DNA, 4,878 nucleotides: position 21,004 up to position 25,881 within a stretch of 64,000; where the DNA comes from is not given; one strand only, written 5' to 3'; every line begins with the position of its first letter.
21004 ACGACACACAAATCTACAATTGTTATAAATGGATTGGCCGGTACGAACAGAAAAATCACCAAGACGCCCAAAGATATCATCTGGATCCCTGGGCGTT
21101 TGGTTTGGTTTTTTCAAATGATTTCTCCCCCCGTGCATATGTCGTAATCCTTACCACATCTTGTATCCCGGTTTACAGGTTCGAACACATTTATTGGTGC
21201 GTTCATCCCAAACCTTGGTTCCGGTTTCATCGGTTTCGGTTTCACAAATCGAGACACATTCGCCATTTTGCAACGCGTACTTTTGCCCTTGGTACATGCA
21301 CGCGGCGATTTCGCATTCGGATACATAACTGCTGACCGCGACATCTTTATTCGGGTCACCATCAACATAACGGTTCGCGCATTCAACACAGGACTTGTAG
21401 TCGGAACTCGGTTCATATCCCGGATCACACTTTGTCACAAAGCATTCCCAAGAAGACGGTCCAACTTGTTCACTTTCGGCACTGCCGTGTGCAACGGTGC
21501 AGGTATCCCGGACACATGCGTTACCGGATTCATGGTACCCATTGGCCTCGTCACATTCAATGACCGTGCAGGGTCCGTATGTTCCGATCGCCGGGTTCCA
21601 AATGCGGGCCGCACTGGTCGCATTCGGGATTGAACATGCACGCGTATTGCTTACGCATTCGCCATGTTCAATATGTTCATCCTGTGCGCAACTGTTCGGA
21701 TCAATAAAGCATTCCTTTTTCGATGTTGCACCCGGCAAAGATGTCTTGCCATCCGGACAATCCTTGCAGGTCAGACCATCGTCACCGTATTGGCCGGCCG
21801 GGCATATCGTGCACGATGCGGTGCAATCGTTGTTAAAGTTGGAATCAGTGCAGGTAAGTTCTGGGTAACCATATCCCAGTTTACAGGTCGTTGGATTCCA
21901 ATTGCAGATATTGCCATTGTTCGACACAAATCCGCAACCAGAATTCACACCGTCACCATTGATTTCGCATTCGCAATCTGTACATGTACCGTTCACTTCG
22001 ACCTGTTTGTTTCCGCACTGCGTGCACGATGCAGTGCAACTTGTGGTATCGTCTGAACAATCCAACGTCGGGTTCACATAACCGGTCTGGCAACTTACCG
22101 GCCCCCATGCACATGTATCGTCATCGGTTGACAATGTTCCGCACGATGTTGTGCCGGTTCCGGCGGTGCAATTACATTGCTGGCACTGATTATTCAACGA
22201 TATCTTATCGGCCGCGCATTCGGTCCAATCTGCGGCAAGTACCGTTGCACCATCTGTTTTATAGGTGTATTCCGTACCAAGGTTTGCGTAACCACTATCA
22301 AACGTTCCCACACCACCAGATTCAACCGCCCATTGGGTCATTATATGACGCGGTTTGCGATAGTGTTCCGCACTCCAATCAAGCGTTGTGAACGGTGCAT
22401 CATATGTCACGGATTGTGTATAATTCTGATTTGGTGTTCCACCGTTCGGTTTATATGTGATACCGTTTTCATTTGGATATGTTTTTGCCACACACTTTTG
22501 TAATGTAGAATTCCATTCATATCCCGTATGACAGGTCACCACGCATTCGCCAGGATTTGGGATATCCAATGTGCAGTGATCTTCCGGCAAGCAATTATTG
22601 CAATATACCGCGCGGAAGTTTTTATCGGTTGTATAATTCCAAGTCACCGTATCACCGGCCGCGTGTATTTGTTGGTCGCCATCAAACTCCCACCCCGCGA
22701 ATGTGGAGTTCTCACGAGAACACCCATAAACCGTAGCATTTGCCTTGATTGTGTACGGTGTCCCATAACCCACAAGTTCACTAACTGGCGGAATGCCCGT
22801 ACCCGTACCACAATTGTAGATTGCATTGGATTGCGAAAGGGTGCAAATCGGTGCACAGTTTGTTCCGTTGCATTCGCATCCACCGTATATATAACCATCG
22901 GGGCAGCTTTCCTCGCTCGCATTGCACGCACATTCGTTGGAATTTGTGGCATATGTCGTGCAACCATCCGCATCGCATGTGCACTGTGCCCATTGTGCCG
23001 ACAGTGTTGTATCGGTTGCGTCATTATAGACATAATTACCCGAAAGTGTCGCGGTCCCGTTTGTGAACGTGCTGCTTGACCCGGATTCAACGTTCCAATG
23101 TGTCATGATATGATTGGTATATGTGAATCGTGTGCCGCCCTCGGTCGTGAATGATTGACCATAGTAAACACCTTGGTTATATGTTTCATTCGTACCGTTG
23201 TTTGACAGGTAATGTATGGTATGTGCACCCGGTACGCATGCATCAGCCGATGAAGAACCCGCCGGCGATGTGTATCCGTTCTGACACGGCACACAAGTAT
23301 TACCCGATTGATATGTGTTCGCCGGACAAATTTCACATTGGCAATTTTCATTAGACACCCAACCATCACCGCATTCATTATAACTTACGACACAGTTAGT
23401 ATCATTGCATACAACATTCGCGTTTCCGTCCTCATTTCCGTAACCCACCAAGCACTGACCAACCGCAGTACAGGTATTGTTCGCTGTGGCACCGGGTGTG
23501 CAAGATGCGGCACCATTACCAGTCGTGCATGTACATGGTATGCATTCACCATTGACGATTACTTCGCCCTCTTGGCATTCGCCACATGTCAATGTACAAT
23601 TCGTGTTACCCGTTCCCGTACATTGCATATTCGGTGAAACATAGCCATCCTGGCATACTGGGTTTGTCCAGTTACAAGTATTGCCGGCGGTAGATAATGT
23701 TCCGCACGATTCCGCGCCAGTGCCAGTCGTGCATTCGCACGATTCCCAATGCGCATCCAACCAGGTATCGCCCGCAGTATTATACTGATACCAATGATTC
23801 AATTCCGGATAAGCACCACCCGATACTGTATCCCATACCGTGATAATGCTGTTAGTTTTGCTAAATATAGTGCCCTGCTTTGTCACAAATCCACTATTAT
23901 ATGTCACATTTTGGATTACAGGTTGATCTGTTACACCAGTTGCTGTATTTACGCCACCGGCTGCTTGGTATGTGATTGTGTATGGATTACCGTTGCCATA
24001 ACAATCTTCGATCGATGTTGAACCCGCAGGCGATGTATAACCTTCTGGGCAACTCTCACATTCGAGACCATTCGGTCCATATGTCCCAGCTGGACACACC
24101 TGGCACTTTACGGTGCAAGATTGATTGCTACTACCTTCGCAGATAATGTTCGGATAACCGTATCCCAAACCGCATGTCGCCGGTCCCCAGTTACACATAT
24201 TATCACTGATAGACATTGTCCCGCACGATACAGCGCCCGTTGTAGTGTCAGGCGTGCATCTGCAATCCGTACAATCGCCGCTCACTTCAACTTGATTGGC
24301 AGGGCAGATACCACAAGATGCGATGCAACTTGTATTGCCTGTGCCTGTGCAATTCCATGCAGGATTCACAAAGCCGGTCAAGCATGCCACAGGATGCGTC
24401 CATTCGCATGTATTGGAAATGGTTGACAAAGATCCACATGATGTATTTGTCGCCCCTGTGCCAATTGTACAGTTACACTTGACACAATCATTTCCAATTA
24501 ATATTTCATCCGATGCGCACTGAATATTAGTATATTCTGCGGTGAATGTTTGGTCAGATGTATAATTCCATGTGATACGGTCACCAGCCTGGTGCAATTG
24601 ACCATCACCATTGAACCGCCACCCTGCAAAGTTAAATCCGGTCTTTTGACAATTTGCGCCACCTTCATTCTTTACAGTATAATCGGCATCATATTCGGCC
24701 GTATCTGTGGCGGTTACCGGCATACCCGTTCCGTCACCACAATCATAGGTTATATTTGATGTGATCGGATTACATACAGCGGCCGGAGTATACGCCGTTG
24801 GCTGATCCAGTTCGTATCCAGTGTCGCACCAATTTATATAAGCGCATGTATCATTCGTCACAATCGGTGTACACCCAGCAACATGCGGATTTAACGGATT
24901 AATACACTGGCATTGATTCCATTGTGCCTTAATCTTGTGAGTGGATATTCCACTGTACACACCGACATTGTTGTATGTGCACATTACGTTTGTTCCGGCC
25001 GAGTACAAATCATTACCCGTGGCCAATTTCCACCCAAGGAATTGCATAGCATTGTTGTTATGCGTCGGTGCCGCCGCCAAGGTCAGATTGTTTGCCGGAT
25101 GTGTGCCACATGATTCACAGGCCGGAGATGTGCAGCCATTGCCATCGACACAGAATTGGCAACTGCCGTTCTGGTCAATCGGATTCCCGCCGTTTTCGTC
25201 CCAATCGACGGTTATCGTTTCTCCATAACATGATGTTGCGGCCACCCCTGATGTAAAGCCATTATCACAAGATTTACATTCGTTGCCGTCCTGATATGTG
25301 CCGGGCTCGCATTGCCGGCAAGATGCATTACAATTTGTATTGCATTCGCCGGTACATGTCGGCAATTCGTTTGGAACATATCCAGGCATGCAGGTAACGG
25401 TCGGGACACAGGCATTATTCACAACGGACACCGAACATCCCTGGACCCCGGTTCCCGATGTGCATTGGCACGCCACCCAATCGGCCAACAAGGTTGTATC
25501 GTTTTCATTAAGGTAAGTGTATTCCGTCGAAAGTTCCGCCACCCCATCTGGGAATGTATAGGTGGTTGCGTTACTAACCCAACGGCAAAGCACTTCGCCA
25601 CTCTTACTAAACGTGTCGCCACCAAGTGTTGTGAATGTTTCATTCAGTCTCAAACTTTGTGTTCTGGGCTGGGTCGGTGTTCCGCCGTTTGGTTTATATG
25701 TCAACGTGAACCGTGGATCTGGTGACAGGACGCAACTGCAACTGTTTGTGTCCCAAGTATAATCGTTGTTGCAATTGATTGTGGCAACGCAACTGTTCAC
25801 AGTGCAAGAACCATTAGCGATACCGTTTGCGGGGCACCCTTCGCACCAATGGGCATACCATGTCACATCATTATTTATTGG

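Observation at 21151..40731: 19.6-kb gene for a 6526-aa secreted protein that combines InlB-B-repeat-like modules with eukaryote-like cysteine-rich receptor repeats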

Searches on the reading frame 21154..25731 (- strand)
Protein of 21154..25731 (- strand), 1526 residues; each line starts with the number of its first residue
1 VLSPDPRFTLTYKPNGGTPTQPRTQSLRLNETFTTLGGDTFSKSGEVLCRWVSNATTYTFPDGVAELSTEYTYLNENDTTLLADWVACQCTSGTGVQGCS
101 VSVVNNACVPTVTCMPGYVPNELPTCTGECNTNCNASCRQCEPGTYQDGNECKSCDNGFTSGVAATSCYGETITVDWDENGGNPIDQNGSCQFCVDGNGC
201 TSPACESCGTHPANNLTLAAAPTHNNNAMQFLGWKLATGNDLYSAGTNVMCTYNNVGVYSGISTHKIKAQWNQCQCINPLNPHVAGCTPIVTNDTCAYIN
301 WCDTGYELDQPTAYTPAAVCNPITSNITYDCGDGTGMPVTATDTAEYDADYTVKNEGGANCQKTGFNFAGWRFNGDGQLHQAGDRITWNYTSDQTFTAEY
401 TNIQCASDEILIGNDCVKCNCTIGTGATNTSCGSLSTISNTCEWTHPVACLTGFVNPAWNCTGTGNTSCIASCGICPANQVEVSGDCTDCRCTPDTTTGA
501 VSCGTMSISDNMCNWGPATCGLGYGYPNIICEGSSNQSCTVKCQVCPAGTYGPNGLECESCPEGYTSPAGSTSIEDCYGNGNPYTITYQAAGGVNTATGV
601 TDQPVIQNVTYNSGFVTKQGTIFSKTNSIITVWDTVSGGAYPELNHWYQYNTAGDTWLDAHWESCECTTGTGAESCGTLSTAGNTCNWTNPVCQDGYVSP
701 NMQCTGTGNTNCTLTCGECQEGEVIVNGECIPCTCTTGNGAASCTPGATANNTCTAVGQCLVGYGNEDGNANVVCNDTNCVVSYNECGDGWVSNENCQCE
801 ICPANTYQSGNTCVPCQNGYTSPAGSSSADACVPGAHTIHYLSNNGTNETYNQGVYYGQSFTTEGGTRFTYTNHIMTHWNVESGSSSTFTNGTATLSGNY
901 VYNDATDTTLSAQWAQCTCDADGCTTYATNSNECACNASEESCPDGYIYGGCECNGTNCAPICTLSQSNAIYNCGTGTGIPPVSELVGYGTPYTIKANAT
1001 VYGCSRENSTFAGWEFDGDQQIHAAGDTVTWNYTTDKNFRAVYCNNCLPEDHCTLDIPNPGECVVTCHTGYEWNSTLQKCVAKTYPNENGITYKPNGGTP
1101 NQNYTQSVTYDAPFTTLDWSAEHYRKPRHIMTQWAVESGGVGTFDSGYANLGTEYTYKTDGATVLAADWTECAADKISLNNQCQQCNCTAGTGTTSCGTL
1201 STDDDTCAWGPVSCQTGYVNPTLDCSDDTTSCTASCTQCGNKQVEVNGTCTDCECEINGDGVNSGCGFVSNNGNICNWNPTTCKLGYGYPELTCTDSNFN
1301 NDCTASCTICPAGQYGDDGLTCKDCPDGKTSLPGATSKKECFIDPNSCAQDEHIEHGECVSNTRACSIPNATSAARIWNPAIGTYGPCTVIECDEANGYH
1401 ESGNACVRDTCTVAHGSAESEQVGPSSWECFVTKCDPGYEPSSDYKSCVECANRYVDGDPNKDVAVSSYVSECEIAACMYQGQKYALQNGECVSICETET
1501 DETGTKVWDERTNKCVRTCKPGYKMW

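Call 65: find_homologous_proteins(query=window:21154-25731:-, max_evalue=0.001)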
Query window:21154-25731:- (1526 aa): 9 proteins with E <= 0.001 among 8000 candidates.
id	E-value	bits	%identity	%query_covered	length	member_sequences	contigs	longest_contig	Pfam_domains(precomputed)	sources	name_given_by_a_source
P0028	0.0e+0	1561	65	40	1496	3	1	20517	PF09479.17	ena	-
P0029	1.5e-67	246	49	14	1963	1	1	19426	PF09479.17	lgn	-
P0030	3.0e-66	242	33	36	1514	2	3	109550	PF09479.17,PF23091.3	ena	-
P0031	4.9e-66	241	49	14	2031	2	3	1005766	PF09479.17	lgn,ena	-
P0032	1.5e-64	237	48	14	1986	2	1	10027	PF09479.17,PF07699.20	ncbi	-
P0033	9.2e-64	234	49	14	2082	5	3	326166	PF09479.17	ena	-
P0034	1.5e-61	227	26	35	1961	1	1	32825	PF09479.17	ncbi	-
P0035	2.7e-57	212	44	15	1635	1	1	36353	PF09479.17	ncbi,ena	-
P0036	1.3e-31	127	46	12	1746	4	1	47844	PF09479.17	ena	-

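Call 68: list_cluster_members(proteins=[P0032, P0034, P0081, P0085, P0098, P0114, P0131, P0152, P0165, P0178])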
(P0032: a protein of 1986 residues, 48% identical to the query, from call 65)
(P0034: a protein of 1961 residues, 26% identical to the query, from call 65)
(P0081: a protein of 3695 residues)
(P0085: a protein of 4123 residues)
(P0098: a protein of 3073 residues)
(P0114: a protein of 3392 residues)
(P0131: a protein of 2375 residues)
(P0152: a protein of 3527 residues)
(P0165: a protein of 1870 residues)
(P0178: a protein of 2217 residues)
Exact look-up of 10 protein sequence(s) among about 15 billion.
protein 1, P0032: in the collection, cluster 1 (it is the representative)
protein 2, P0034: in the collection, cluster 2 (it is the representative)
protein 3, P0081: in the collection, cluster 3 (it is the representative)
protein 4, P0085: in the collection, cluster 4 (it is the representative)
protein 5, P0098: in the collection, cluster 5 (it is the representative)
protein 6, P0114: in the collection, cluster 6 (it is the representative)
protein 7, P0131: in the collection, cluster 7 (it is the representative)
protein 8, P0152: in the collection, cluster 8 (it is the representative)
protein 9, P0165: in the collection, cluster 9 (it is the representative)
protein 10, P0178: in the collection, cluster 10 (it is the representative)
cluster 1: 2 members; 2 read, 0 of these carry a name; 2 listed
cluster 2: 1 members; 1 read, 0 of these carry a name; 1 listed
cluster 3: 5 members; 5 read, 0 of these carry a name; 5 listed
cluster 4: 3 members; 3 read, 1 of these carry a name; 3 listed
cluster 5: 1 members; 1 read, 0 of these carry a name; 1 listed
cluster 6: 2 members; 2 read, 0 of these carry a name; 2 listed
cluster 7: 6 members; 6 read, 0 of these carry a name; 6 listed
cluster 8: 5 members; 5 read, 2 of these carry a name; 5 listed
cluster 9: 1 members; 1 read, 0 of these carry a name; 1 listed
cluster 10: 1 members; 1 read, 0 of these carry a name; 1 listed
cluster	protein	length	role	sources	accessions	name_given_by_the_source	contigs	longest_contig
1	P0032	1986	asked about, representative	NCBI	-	-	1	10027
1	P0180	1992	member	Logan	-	-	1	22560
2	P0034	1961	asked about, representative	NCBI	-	-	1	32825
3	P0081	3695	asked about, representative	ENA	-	-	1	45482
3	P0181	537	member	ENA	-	-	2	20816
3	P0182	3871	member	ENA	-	-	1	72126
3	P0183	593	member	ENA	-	-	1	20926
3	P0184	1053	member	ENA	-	-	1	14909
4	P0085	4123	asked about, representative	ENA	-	-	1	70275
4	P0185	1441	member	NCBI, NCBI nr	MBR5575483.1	MAG: InlB B-repeat-containing protein, partial [Alphaproteobacteria bacterium] | InlB B-repeat-containing protein [Alphaproteobacteria bacterium]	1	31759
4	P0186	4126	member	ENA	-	-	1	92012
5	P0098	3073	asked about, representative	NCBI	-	-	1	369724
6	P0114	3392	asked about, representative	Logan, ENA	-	-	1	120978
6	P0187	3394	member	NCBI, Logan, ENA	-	-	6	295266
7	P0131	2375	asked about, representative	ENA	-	-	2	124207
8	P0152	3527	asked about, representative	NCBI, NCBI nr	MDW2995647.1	MAG: InlB B-repeat-containing protein [Alphaproteobacteria bacterium] | InlB B-repeat-containing protein [Alphaproteobacteria bacterium]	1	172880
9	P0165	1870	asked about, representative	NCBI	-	-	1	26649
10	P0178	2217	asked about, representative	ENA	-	-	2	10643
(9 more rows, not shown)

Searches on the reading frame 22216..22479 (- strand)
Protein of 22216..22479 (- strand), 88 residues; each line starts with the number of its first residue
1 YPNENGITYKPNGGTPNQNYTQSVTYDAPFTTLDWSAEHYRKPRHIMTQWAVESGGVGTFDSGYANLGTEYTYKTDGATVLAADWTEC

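Call 18: search_protein_families(library=pfam, proteins=[window:22216-22479:-], max_evalue=10)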
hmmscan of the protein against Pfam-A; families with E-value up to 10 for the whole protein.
seq(88 aa): 2 families
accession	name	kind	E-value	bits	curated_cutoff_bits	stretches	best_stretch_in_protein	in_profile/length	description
PF08635.15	ox_reductase_C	-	0.016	15.3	22.5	1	37-74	97-134/142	Putative oxidoreductase C terminal domain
PF09479.16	Flg_new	-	0.2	12.2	27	1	7-33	3-25/65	Listeria-Bacteroides repeat domain (List_Bact_rpt)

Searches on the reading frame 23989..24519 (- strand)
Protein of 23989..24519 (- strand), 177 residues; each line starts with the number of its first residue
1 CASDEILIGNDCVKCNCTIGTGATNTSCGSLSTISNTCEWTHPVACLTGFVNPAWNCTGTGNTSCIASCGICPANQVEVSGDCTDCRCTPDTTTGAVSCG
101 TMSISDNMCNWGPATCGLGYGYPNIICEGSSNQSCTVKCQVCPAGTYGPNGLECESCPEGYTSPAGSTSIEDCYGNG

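Call 18: search_protein_families(library=pfam, proteins=[window:23989-24519:-], max_evalue=10)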
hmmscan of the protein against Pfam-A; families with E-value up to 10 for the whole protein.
seq(177 aa): 1 family
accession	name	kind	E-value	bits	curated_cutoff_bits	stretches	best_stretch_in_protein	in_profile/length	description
PF07699.19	Ephrin_rec_like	-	4.3e-05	23.7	23.1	1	133-173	5-48/48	Tyrosine-protein kinase ephrin type A/B receptor-like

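Call 31: search_solved_structures(query=window:23989-24519:-, max_evalue=10)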
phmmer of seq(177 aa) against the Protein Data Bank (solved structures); distinct sequences matched with E-value up to 10: 0.

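Call 45: predict_structure(alignment_id=A2)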
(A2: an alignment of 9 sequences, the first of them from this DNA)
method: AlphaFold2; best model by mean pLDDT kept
length: 177 residues; sequences in the alignment: 9
mean_pLDDT: 92.6   pTM: 0.71
mean pLDDT of the five models: 92.6, 92.5, 90.2, 89.4, 71.8
residues with pLDDT >= 90: 146; 70-90: 30; 50-70: 1; < 50: 0
segments of 3 or more residues with pLDDT < 50: none
pLDDT, mean of each block of 10 residues (from residue 1): 89 93 89 84 91 92 93 94 95 94 93 94 95 96 97 96 97 85
secondary structure, 60 per line:
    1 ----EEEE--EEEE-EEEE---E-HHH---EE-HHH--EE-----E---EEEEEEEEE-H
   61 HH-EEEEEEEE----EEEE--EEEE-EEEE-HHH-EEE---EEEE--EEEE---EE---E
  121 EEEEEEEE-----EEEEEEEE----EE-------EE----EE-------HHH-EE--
elements in order: E5-8 E11-14 E16-19 E50-58 E64-71 E76-79 E82-85 E87-90 E96-98 E102-105 E108-111 E120-128 E134-141

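Call 48: fold_search(model_id=the predicted structure, library=pdb)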
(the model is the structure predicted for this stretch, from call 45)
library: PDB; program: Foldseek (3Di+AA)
matches with E <= 10: 192; with E <= 0.001: 0
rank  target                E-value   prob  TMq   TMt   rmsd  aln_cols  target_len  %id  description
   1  8yx1_R                7.1e-03  0.96  0.30  0.33  10.0       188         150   16  CD40 in complex with Bleselumab Fab (released 2024-05-08)
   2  8yx9_K                8.8e-03  0.90  0.27  0.31  10.3       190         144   18  CD40 in complex with Dacetuzumab Fab (released 2024-05-08)
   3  2hey_R                1.6e-02  0.96  0.30  0.37  11.1       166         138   16  Crystal structure of murine OX40L bound to human OX40 (released 2006-08-29)
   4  5ihl_A                2.0e-02  0.47  0.21  0.22  16.1       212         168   16  STRUCTURE OF THE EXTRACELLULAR DOMAIN OF THE CD40 IN COMPLEX WITH 3H56-5 DAB (released 2016-06-01)
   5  8yx1_C                2.1e-02  0.72  0.26  0.28   9.9       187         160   18  CD40 in complex with Bleselumab Fab (released 2024-05-08)
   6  8wa2_D                2.5e-02  0.47  0.22  0.04  13.0       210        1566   18  cryo-EM structure of native mastigonemes isolated from Chlamydomonas reinhardtii at 3.0 angstrom resolution (released 2024-04-10)
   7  8wa2_E                2.8e-02  0.41  0.22  0.06  10.7       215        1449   20  cryo-EM structure of native mastigonemes isolated from Chlamydomonas reinhardtii at 3.0 angstrom resolution (released 2024-04-10)
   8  6pe8_U                3.2e-02  0.54  0.21  0.23  15.3       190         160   18  Crystal structure of CD40/ABBV-323 FAB complex (released 2019-08-14)
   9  3u3p                  3.4e-02  0.44  0.21  0.22   9.5       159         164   18  The S-SAD phased crystal structure of the ecto-domain of Death Receptor 6 (DR6) (released 2012-05-02)
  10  8yx9_A                3.8e-02  0.51  0.25  0.27  11.1       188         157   18  CD40 in complex with Dacetuzumab Fab (released 2024-05-08)
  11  8trv_A                4.0e-02  0.96  0.28  0.18   9.0       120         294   24  Structure of the EphA2 LBDCRD bound to FabS1C_C1 (released 2024-07-17)
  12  3me4_A                4.0e-02  0.60  0.25  0.25  11.5       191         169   13  Crystal structure of mouse RANK (released 2010-06-02)
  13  6pe8_T                4.3e-02  0.44  0.20  0.22  14.7       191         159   19  Crystal structure of CD40/ABBV-323 FAB complex (released 2019-08-14)
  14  3qo4                  4.7e-02  0.33  0.19  0.20  11.1       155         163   17  The Crystal Structure of Death Receptor 6 (released 2011-05-18)
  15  8tv5_F                5.0e-02  0.80  0.22  0.13  14.7       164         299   17  Structure of the EphA2 LBDCRD bound to FabS1CE_L1 in a 2:1 (EphA2 to Fab) ratio (released 2024-09-11)
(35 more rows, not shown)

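Call 95: find_homologous_proteins(query=A2, max_evalue=0.001)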
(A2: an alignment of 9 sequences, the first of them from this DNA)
Query A2 (9 sequences) (177 aa, profile of the alignment): 1 proteins with E <= 0.001 among 470 candidates.
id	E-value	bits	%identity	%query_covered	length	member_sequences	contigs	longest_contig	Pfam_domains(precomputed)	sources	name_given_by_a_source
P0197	2.8e-5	42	50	20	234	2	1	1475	PF27023.1,PF07562.21,PF23091.3,PF00020.25,PF03302.19,PF07699.20,PF26010.1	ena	-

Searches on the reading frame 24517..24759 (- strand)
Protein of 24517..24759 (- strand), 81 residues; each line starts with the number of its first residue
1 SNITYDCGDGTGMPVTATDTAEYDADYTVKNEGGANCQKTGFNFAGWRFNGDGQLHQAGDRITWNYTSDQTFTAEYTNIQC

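Call 18: search_protein_families(library=pfam, proteins=[window:24517-24759:-], max_evalue=10)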
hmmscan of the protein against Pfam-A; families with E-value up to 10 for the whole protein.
seq(81 aa): 2 families
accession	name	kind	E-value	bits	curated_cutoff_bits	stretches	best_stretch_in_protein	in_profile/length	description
PF09479.16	Flg_new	-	0.00026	21.5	27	1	2-74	2-64/65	Listeria-Bacteroides repeat domain (List_Bact_rpt)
PF22886.1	DUF7021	-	0.21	11.9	27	1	32-71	30-69/123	Domain of unknown function (DUF7021)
